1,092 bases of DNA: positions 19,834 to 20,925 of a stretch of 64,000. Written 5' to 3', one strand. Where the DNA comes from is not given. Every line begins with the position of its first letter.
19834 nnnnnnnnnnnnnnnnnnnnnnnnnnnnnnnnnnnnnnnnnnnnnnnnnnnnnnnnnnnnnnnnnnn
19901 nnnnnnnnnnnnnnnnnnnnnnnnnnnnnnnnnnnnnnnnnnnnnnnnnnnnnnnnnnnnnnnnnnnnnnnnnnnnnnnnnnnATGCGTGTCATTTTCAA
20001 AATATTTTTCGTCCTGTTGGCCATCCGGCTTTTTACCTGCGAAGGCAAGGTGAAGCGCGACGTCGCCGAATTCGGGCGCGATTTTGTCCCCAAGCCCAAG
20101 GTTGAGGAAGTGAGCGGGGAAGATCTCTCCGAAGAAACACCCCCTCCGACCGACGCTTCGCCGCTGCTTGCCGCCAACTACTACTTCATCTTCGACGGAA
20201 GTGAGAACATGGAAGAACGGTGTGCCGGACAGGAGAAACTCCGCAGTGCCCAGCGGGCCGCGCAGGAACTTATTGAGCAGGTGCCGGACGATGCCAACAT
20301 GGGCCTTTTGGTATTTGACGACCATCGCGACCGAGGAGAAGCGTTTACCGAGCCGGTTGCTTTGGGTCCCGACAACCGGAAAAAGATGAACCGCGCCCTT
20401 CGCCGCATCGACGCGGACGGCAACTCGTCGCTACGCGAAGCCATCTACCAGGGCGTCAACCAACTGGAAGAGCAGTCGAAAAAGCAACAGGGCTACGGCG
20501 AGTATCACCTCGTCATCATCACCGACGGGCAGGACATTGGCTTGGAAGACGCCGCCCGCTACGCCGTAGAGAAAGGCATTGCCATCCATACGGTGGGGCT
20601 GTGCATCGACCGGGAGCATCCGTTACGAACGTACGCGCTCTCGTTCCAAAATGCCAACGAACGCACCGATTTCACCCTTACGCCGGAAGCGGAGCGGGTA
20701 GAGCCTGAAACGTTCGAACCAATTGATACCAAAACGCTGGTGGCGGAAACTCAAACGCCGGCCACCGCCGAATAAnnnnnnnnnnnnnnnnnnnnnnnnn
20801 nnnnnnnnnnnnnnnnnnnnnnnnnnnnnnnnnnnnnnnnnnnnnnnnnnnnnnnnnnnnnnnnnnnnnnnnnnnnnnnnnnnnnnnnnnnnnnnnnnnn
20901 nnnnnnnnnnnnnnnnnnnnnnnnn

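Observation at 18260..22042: Two paralogous 'solute-binding-like domain plus OmpA-C peptidoglycan anchor' proteins flanking a vWA lipoprotein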

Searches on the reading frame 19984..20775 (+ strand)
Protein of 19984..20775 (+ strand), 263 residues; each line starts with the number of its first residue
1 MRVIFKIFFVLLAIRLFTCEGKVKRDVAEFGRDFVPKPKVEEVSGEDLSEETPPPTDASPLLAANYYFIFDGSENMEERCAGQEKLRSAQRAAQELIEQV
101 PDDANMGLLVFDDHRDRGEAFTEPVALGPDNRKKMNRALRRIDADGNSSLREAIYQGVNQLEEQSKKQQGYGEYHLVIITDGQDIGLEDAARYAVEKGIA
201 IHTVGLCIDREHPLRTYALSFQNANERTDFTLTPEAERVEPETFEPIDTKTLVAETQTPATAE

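Call 3: search_protein_families(library=pfam, proteins=[window:19984-20775:+], max_evalue=0.1)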
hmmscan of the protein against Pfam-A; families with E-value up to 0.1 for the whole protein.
window:19984-20775:+ (263 aa): 2 families
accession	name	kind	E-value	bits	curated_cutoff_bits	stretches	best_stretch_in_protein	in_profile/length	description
PF00092.34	VWA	-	2.9e-13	50.8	23.8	1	67-219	3-152/174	von Willebrand factor type A domain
PF13519.12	VWA_2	-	2.4e-10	41.5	27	1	68-183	3-107/107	von Willebrand factor type A domain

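Call 4: search_protein_families(library=ncbifam, proteins=[window:19984-20775:+], max_evalue=0.1)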
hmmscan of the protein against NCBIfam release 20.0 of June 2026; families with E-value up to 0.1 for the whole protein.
window:19984-20775:+ (263 aa): 3 families
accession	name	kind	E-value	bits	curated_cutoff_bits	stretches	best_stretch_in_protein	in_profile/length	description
TIGR00868.1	hCaCC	subfamily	0.00074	17.4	900.85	1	71-209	312-441/863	calcium-activated chloride channel protein 1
TIGR03788.1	marine_srt_targ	equivalog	0.0023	16.4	551.65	1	53-190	260-386/629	marine proteobacterial sortase target protein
NF010238.0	PRK13685.1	subfamily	0.025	13.7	432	1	67-184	100-213/335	hypothetical protein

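Call 51: search_protein_families(library=padloc, proteins=[window:19984-20775:+], max_evalue=0.01)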
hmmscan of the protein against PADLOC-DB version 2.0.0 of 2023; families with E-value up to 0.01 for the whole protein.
window:19984-20775:+ (263 aa): 0 families
